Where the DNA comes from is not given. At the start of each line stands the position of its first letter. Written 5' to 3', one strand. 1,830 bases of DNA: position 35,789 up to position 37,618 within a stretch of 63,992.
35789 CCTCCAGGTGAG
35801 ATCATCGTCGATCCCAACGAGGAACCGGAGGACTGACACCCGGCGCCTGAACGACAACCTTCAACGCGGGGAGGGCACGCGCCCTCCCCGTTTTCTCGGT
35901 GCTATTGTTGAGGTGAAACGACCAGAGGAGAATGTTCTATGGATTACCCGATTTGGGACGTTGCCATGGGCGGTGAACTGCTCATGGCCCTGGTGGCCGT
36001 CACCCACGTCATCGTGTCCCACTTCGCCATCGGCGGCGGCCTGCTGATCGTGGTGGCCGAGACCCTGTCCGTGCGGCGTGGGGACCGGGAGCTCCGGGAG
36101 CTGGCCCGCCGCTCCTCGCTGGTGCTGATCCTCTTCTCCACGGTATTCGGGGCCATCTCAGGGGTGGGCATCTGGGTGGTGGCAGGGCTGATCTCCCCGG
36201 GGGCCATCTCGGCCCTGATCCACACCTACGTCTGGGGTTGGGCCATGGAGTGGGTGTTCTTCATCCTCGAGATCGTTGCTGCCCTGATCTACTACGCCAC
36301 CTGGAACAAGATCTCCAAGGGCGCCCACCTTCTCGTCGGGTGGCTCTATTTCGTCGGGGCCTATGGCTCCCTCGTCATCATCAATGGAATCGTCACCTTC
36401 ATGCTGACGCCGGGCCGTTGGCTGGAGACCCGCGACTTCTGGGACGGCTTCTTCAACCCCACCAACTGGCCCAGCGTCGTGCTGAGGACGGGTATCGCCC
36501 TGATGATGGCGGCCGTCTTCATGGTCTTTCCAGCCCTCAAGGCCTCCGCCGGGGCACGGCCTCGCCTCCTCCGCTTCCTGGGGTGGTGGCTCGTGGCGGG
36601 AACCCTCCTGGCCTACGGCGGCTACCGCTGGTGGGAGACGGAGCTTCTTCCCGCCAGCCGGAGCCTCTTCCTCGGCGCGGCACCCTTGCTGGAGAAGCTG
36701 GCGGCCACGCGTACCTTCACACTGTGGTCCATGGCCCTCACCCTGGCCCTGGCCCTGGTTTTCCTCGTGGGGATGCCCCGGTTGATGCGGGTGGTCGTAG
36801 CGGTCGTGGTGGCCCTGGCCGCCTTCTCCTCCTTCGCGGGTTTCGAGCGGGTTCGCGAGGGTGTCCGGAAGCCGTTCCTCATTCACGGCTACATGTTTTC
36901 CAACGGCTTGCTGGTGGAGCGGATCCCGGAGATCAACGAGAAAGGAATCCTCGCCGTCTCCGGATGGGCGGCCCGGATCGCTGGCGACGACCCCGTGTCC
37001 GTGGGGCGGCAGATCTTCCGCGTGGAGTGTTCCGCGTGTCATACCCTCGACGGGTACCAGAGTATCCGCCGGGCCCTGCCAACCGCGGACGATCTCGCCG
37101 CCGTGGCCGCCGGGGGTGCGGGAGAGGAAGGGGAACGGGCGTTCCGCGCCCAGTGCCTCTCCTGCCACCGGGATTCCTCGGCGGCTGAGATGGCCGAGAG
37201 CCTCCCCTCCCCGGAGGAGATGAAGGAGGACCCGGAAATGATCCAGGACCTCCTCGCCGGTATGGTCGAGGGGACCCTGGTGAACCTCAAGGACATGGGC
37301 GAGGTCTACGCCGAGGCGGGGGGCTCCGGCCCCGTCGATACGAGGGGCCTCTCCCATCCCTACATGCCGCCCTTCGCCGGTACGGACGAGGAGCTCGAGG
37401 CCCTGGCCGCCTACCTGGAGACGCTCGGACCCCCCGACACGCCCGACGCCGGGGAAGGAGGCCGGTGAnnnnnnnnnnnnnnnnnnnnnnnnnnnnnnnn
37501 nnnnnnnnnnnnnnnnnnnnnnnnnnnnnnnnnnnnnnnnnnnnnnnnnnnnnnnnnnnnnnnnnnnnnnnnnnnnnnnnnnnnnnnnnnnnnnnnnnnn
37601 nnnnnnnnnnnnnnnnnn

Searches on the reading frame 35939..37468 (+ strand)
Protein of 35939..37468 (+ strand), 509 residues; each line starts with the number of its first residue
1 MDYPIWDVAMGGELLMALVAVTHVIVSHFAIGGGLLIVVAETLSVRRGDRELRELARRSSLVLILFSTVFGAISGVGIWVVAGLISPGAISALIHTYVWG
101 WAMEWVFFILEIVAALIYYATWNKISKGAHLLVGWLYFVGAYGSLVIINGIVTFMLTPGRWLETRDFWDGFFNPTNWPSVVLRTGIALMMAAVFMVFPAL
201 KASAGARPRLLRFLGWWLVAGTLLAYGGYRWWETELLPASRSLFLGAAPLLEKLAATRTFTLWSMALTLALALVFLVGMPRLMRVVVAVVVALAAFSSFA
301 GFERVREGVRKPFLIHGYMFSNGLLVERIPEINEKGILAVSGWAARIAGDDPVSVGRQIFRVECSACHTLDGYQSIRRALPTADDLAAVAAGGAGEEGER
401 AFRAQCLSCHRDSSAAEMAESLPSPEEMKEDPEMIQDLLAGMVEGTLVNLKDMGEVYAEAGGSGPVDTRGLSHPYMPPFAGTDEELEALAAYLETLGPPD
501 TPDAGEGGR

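Call 3: search_protein_families(library=pfam, proteins=[window:35939-37468:+], max_evalue=0.1)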
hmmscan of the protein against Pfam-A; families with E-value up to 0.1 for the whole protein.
window:35939-37468:+ (509 aa): 4 families
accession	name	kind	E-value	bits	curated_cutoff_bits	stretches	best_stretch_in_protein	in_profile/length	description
PF01654.22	Cyt_bd_oxida_I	-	1.7e-12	47.1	26.2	1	15-196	5-193/418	Cytochrome bd terminal oxidase subunit I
PF13442.11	Cytochrome_CBB3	-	9e-11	42.4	27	1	395-429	3-38/68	Cytochrome C oxidase, cbb3-type, subunit III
PF00034.26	Cytochrom_C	-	5.6e-10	40.9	21.3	1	396-496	2-89/90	Cytochrome c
PF22113.1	Mtrc-MtrF_II-IV_dom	-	0.096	12.6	30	0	363-416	83-133/176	Outer membrane cytochrome MtrC/MtrF-like, domains II/IV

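Call 4: search_protein_families(library=ncbifam, proteins=[window:35939-37468:+], max_evalue=0.1)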
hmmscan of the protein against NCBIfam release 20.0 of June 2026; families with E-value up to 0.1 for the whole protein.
window:35939-37468:+ (509 aa): 8 families
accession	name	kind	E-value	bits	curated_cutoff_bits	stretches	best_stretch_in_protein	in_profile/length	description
NF050122.1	bc1_QcrC_actin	exception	0.00034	20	200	0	352-372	135-155/253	cytochrome bc1 complex diheme cytochrome c subunit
NF045930.1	Cytc6PetJCyano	equivalog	0.00046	20.1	135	0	353-372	28-46/110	cytochrome c6 PetJ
NF040606.1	CytoC_perox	subfamily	0.0013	18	150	0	396-445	299-352/524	di-heme-cytochrome C peroxidase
NF011054.0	PRK14486.1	equivalog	0.0045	16.5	447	0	381-445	207-261/294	putative bifunctional cbb3-type cytochrome c oxidase subunit II/cytochrome c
TIGR04494.1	c550_PedF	equivalog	0.023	14.6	122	0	348-372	46-70/133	cytochrome c-550 PedF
TIGR00782.1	ccoP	equivalog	0.074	12.3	179.95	0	351-373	201-223/285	cytochrome-c oxidase, cbb3-type subunit III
NF045773.1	cytochro_C550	exception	0.092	12.7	125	0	394-439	48-92/118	cytochrome c550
TIGR02603.1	CxxCH_TIGR02603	domain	0.095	12.7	68.15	0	354-372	4-22/134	putative heme-binding domain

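Call 12: find_homologous_proteins(query=window:35939-37465:+, max_evalue=0.00001)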
Query window:35939-37465:+ (509 aa): 1731 proteins with E <= 0.00001 among 8000 candidates; the best 120 are listed.
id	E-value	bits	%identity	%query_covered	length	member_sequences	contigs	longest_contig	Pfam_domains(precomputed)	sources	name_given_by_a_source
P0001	0.0e+0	1132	100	100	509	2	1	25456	PF13442.12,PF00034.27,PF01654.23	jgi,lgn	-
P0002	1.4e-268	910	81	100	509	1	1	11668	PF13442.12,PF00034.27,PF01654.23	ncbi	-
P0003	4.5e-263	892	81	97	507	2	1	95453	PF13442.12,PF00034.27,PF01654.23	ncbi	-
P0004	2.4e-260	883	78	100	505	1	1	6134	PF13442.12,PF00034.27,PF01654.23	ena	-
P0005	1.1e-259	881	78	99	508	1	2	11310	PF13442.12,PF00034.27,PF01654.23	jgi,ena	-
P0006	4.5e-257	872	76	100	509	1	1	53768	PF13442.12,PF00034.27,PF01654.23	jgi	-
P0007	1.9e-255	867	77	97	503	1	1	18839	PF13442.12,PF00034.27,PF01654.23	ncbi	-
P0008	3.3e-224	764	67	100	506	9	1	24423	PF13442.12,PF00034.27,PF01654.23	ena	-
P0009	7.5e-223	759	69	100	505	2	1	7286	PF13442.12,PF01654.23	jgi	-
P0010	1.5e-222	758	69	97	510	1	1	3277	PF13442.12,PF00034.27,PF01654.23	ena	-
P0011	6.3e-222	756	68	97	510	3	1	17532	PF13442.12,PF00034.27,PF01654.23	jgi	jgi:cytochrome c5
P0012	2.7e-221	754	67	97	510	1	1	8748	PF13442.12,PF00034.27,PF01654.23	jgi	jgi:mono/diheme cytochrome c family protein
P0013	2.4e-220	751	67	97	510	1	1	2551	PF13442.12,PF00034.27,PF01654.23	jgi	jgi:mono/diheme cytochrome c family protein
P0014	3.8e-220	750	67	100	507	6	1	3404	PF13442.12,PF00034.27,PF01654.23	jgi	jgi:mono/diheme cytochrome c family protein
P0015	8.6e-220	749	67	100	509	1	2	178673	PF13442.12,PF00034.27,PF01654.23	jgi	jgi:mono/diheme cytochrome c family protein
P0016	8.7e-220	749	67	97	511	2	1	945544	PF13442.12,PF00034.27,PF01654.23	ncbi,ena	-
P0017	1.4e-219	748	66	100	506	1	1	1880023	PF13442.12,PF00034.27,PF01654.23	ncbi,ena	-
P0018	6.6e-219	746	67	100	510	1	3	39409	PF13442.12,PF00034.27,PF01654.23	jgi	jgi:cytochrome c5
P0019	9.4e-219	746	65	100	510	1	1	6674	PF13442.12,PF00034.27,PF01654.23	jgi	jgi:mono/diheme cytochrome c family protein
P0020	2.7e-218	744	66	97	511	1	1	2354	PF13442.12,PF00034.27,PF01654.23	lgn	-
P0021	2.9e-218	744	66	100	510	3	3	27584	PF13442.12,PF00034.27,PF01654.23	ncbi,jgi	jgi:mono/diheme cytochrome c family protein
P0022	3.0e-218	744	67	98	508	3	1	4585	PF13442.12,PF00034.27,PF01654.23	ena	-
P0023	4.1e-218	743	66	100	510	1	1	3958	PF13442.12,PF00034.27,PF01654.23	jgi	jgi:mono/diheme cytochrome c family protein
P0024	8.2e-218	742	66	100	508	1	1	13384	PF13442.12,PF00034.27,PF01654.23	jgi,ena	-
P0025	9.2e-218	742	67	100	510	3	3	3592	PF13442.12,PF00034.27,PF01654.23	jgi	jgi:mono/diheme cytochrome c family protein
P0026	1.2e-217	742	68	97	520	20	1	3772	PF13442.12,PF00034.27,PF01654.23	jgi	jgi:mono/diheme cytochrome c family protein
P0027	1.4e-217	742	65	99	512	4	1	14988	PF13442.12,PF00034.27,PF01654.23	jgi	jgi:mono/diheme cytochrome c family protein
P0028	1.7e-217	741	64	97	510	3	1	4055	PF13442.12,PF00034.27,PF01654.23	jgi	-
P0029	1.9e-217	741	65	100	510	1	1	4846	PF13442.12,PF00034.27,PF01654.23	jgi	jgi:cytochrome d ubiquinol oxidase subunit I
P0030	2.8e-217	741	67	100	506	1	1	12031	PF13442.12,PF00034.27,PF01654.23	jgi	jgi:mono/diheme cytochrome c family protein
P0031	4.1e-217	740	66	100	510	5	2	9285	PF13442.12,PF00034.27,PF01654.23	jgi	jgi:mono/diheme cytochrome c family protein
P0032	4.8e-217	740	68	100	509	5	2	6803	PF13442.12,PF00034.27,PF01654.23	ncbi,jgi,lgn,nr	ncbi:MAG: cytochrome ubiquinol oxidase subunit I [Thermoanaerobaculales bacterium]|jgi:mono/diheme c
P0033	6.8e-217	739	66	100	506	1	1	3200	PF13442.12,PF00034.27,PF01654.23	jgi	jgi:mono/diheme cytochrome c family protein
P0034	7.2e-217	739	67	97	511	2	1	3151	PF13442.12,PF00034.27,PF01654.23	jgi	jgi:mono/diheme cytochrome c family protein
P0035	7.5e-217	739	66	97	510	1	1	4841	PF13442.12,PF00034.27,PF01654.23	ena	-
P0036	1.5e-216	738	66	100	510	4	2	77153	PF13442.12,PF00034.27,PF01654.23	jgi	jgi:mono/diheme cytochrome c family protein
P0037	1.6e-216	738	67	100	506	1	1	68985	PF13442.12,PF00034.27,PF01654.23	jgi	jgi:mono/diheme cytochrome c family protein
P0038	2.0e-216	738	67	100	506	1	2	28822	PF13442.12,PF00034.27,PF01654.23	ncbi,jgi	ncbi:MAG: cytochrome ubiquinol oxidase subunit I [Holophagae bacterium]|jgi:mono/diheme cytochrome c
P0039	2.0e-216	738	67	98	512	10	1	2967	PF13442.12,PF00034.27,PF01654.23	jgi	jgi:cytochrome bd ubiquinol oxidase subunit I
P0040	2.0e-216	738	65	100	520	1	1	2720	PF13442.12,PF00034.27,PF01654.23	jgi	jgi:mono/diheme cytochrome c family protein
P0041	2.0e-216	738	66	97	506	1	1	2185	PF13442.12,PF00034.27,PF01654.23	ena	-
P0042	2.3e-216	738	65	97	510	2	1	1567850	PF13442.12,PF00034.27,PF01654.23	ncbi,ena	-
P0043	3.2e-216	737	66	97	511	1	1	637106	PF13442.12,PF00034.27,PF01654.23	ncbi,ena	-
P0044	4.1e-216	737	65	100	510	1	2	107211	PF13442.12,PF00034.27,PF01654.23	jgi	jgi:cytochrome d ubiquinol oxidase subunit I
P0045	6.7e-216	736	66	99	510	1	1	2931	PF13442.12,PF00034.27,PF01654.23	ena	-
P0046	7.4e-216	736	67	100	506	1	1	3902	PF13442.12,PF00034.27,PF01654.23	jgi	jgi:mono/diheme cytochrome c family protein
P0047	7.6e-216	736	68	97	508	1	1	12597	PF13442.12,PF00034.27,PF01654.23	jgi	jgi:mono/diheme cytochrome c family protein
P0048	8.0e-216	736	66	100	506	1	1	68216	PF13442.12,PF00034.27,PF01654.23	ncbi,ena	-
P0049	9.2e-216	736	65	100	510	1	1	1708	PF13442.12,PF00034.27,PF01654.23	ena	-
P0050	5.0e-215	733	65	99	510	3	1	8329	PF13442.12,PF00034.27,PF01654.23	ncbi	-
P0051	7.1e-215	733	64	100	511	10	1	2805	PF13442.12,PF00034.27,PF01654.23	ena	-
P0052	8.4e-215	733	65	99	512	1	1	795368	PF13442.12,PF00034.27,PF01654.23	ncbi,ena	-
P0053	1.0e-214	732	65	100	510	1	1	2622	PF13442.12,PF00034.27,PF01654.23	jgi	jgi:cytochrome d ubiquinol oxidase subunit I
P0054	1.6e-214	732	66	100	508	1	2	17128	PF13442.12,PF00034.27,PF01654.23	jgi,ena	-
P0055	1.6e-214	732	65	100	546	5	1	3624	PF13442.12,PF00034.27,PF01654.23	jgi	-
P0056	1.7e-214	732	67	97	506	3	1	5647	PF13442.12,PF00034.27,PF01654.23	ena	-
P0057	1.7e-214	731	65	97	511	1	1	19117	PF13442.12,PF00034.27,PF01654.23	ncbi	-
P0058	1.8e-214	731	65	98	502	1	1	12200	PF13442.12,PF00034.27,PF01654.23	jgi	-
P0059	2.1e-214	731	64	100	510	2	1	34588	PF13442.12,PF00034.27,PF01654.23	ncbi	-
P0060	2.3e-214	731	64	100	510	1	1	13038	PF13442.12,PF00034.27,PF01654.23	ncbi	-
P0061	3.9e-214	730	65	98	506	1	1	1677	PF13442.12,PF00034.27,PF01654.23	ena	-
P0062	4.1e-214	730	64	99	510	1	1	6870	PF13442.12,PF00034.27,PF01654.23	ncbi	-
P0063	4.4e-214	730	65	97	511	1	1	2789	PF13442.12,PF00034.27,PF01654.23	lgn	-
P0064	5.0e-214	730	64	100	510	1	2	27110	PF13442.12,PF00034.27,PF01654.23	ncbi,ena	-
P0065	6.8e-214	729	64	100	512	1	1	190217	PF13442.12,PF00034.27,PF01654.23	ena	-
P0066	7.3e-214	729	67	100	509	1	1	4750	PF13442.12,PF00034.27,PF01654.23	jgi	jgi:mono/diheme cytochrome c family protein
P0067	7.6e-214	729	65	100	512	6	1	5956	PF13442.12,PF00034.27,PF01654.23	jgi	jgi:mono/diheme cytochrome c family protein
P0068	9.5e-214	729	65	97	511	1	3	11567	PF13442.12,PF00034.27,PF01654.23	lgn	-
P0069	9.5e-214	729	65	100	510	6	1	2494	PF13442.12,PF00034.27,PF01654.23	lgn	-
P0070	1.8e-213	728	65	97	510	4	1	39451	PF13442.12,PF00034.27,PF01654.23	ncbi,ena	-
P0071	2.8e-213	727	65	98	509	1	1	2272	PF13442.12,PF00034.27,PF01654.23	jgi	jgi:mono/diheme cytochrome c family protein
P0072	3.6e-213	727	66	100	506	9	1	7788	PF13442.12,PF00034.27,PF01654.23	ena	-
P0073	6.6e-213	726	64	98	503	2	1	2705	PF13442.12,PF00034.27,PF01654.23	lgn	-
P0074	7.4e-213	726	65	100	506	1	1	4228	PF13442.12,PF00034.27,PF01654.23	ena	-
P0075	7.7e-213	726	65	100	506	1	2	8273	PF13442.12,PF01654.23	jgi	jgi:mono/diheme cytochrome c family protein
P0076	9.4e-213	726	65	99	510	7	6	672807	PF13442.12,PF00034.27,PF01654.23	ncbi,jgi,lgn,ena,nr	ncbi:MAG TPA: cytochrome ubiquinol oxidase subunit I [Thermoanaerobaculales bacterium]|nr:cytochrome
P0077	1.0e-212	726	65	100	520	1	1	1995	PF13442.12,PF00034.27,PF01654.23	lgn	-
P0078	1.5e-212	725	64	98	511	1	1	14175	PF13442.12,PF00034.27,PF01654.23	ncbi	-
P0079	3.0e-212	724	65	100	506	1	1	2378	PF13442.12,PF00034.27,PF01654.23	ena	-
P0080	3.5e-212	724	63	99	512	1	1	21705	PF13442.12,PF00034.27,PF01654.23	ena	-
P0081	4.2e-212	724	66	97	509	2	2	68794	PF13442.12,PF00034.27,PF01654.23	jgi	jgi:mono/diheme cytochrome c family protein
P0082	4.5e-212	724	63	100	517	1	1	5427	PF13442.12,PF00034.27,PF01654.23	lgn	-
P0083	7.4e-212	723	66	97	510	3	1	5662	PF13442.12,PF00034.27,PF01654.23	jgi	jgi:mono/diheme cytochrome c family protein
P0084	1.1e-211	722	64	98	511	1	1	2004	PF13442.12,PF00034.27,PF01654.23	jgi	jgi:mono/diheme cytochrome c family protein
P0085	1.1e-211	722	64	100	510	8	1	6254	PF13442.12,PF00034.27,PF01654.23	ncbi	-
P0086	1.6e-211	722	64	100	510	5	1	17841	PF13442.12,PF00034.27,PF01654.23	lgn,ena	-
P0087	2.5e-211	721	65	98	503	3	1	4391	PF13442.12,PF00034.27,PF01654.23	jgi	jgi:mono/diheme cytochrome c family protein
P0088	2.7e-211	721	66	98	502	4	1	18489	PF13442.12,PF00034.27,PF01654.23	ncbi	-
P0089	2.7e-211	721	64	97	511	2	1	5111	PF13442.12,PF00034.27,PF01654.23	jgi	jgi:mono/diheme cytochrome c family protein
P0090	3.0e-211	721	65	97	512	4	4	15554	PF13442.12,PF00034.27,PF01654.23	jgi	jgi:cytochrome d ubiquinol oxidase subunit I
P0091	3.1e-211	721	65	100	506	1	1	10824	PF13442.12,PF00034.27,PF01654.23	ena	-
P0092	3.7e-211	720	64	100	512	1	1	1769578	PF13442.12,PF00034.27,PF01654.23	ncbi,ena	-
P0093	4.3e-211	720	64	98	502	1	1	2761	PF13442.12,PF00034.27,PF01654.23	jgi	jgi:cytochrome d ubiquinol oxidase subunit I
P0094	4.5e-211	720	65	100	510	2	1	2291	PF13442.12,PF00034.27,PF01654.23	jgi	-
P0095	5.8e-211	720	64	99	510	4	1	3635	PF13442.12,PF00034.27,PF01654.23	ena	-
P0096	6.1e-211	720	64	100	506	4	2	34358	PF13442.12,PF00034.27,PF01654.23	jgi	jgi:cytochrome c553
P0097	7.8e-211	719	63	100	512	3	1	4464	PF13442.12,PF00034.27,PF01654.23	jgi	-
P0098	1.1e-210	719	63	98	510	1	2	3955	PF13442.12,PF00034.27,PF01654.23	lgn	-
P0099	1.8e-210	718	65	97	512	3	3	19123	PF13442.12,PF00034.27,PF01654.23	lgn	-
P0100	2.3e-210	718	62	99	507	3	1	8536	PF13442.12,PF00034.27,PF01654.23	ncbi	-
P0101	3.3e-210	717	64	98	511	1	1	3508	PF13442.12,PF00034.27,PF01654.23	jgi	jgi:mono/diheme cytochrome c family protein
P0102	3.6e-210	717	63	99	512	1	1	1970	PF13442.12,PF00034.27,PF01654.23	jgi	jgi:mono/diheme cytochrome c family protein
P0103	3.6e-210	717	65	100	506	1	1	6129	PF13442.12,PF00034.27,PF01654.23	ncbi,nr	ncbi:MAG: cytochrome ubiquinol oxidase subunit I [Thermoanaerobaculales bacterium]|nr:cytochrome ubi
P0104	3.9e-210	717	65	100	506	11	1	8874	PF13442.12,PF00034.27,PF01654.23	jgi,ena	-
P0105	4.0e-210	717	64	100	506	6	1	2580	PF13442.12,PF00034.27,PF01654.23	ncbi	-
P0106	4.3e-210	717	63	100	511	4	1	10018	PF13442.12,PF00034.27,PF01654.23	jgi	jgi:mono/diheme cytochrome c family protein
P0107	6.9e-210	716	66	97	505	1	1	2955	PF13442.12,PF00034.27,PF01654.23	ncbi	-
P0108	8.9e-210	716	64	98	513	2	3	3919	PF13442.12,PF00034.27,PF01654.23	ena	-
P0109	1.1e-209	716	65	97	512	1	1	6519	PF13442.12,PF00034.27,PF01654.23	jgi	jgi:mono/diheme cytochrome c family protein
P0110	1.1e-209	716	63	97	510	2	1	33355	PF13442.12,PF00034.27,PF01654.23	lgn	-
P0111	1.2e-209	715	64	98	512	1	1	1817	PF13442.12,PF00034.27,PF01654.23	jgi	-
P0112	1.2e-209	715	64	100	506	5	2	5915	PF13442.12,PF00034.27,PF01654.23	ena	-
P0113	1.4e-209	715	63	98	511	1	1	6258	PF13442.12,PF00034.27,PF01654.23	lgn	-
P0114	1.6e-209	715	65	100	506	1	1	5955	PF13442.12,PF00034.27,PF01654.23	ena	-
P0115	2.1e-209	715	64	97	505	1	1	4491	PF13442.12,PF01654.23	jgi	jgi:hypothetical protein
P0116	2.1e-209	715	64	100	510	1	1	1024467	PF13442.12,PF00034.27,PF01654.23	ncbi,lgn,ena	-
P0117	2.3e-209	715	64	97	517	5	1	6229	PF13442.12,PF00034.27,PF01654.23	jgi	-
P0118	3.1e-209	714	64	100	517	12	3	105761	PF13442.12,PF00034.27,PF01654.23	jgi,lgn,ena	jgi:cytochrome d ubiquinol oxidase subunit I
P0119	5.9e-209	713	65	98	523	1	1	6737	PF13442.12,PF00034.27,PF01654.23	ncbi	-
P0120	6.0e-209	713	65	100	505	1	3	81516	PF13442.12,PF00034.27,PF01654.23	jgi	jgi:mono/diheme cytochrome c family protein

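Call 14: find_related_loci(query=A1, collection=genome_contigs, flank=10000)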
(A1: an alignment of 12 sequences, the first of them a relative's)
Query A1 (509 aa) in genome_contigs; peptide patterns used: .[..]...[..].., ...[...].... (x = any residue, [..] = any of these).
280 stretches matched a pattern; 264 encode a relative of the query (tblastn E <= 1e-3); the best 80 are kept; 80 distinct loci.
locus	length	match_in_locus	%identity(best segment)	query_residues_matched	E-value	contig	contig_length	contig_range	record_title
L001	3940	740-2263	66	1-508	0e+0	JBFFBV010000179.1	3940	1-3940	MAG: Candidatus Sulfomarinibacter sp. isolate Mix_mud12.2021.10.15 k141_734888_length_3940_cov_10.4633, whole genome sho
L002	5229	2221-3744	66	1-509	0e+0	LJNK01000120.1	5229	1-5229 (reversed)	MAG: Deltaproteobacteria bacterium SG8_13 WOR_8-12_27953, whole genome shotgun sequence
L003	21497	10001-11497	67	1-500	0e+0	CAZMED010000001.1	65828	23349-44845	MAG TPA_asm: uncultured Thermoanaerobaculia bacterium isolate binchicken_co176_97 genome assembly, contig: NODE_94_lengt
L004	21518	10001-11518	66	1-509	0e+0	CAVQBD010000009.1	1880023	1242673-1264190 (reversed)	MAG: uncultured Holophagae bacterium isolate MFD09964.bin.1.27 genome assembly, contig: contig_8997, whole genome shotgu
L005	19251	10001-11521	64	1-508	0e+0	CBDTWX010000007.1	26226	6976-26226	MAG TPA_asm: uncultured Thermoanaerobaculia bacterium isolate ERR2431952_concoct_53 genome assembly, contig: ERZ23880211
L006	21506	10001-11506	65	1-502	0e+0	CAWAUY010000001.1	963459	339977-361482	MAG: Candidatus Sulfomarinibacteraceae bacterium isolate MFD03804.bin.2.94 genome assembly, contig: contig_12964, whole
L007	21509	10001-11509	65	2-508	0e+0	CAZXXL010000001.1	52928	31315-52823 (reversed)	MAG TPA_asm: uncultured Thermoanaerobaculia bacterium isolate binchicken_co64_65 genome assembly, contig: NODE_336_lengt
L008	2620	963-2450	65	1-496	0e+0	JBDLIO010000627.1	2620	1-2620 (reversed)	MAG: Acidobacteriota bacterium isolate MAG033 MAG033_627, whole genome shotgun sequence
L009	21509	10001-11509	69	1-508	0e+0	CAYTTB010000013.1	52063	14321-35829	MAG TPA_asm: uncultured Thermoanaerobaculia bacterium isolate SRP216583_co2_235 genome assembly, contig: NODE_298_length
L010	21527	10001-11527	63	1-508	0e+0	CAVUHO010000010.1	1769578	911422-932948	MAG: Candidatus Sulfomarinibacteraceae bacterium isolate MFD04716.bin.1.4 genome assembly, contig: contig_6143, whole ge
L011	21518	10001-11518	66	1-509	0e+0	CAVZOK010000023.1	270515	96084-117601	MAG: Candidatus Sulfomarinibacteraceae bacterium isolate MFD03804.bin.2.114 genome assembly, contig: contig_44217, whole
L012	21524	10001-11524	63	1-508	0e+0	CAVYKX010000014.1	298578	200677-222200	MAG: Candidatus Sulfomarinibacteraceae bacterium isolate MFD03804.bin.2.5 genome assembly, contig: contig_53589, whole g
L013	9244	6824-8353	63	1-509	0e+0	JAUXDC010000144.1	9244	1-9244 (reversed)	MAG: Holophagae bacterium isolate CSMAG_2841 CSMAG_2841_k119_721522_length_9244_cov_5.9890, whole genome shotgun sequenc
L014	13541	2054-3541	65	1-496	0e+0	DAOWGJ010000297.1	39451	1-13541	MAG TPA_asm: Holophagae bacterium isolate CSMAG_1988 CSMAG_1988_k141_5025486_length_39451_cov_9.5045, whole genome shotg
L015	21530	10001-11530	65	1-508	0e+0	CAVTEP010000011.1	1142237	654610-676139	MAG: Candidatus Sulfomarinibacteraceae bacterium isolate MFD09779.bin.1.340 genome assembly, contig: contig_6898, whole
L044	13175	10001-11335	57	1-505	1e-169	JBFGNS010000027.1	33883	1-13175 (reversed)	MAG: Thermoanaerobaculia bacterium isolate Mix_sand03.2021.01.Z.37 k141_2895830_length_33883_cov_18.3928, whole genome s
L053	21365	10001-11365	49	1-508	4e-146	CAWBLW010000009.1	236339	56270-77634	MAG: uncultured Acidobacteriota bacterium isolate MFD02416.bin.1.208 genome assembly, contig: contig_3166, whole genome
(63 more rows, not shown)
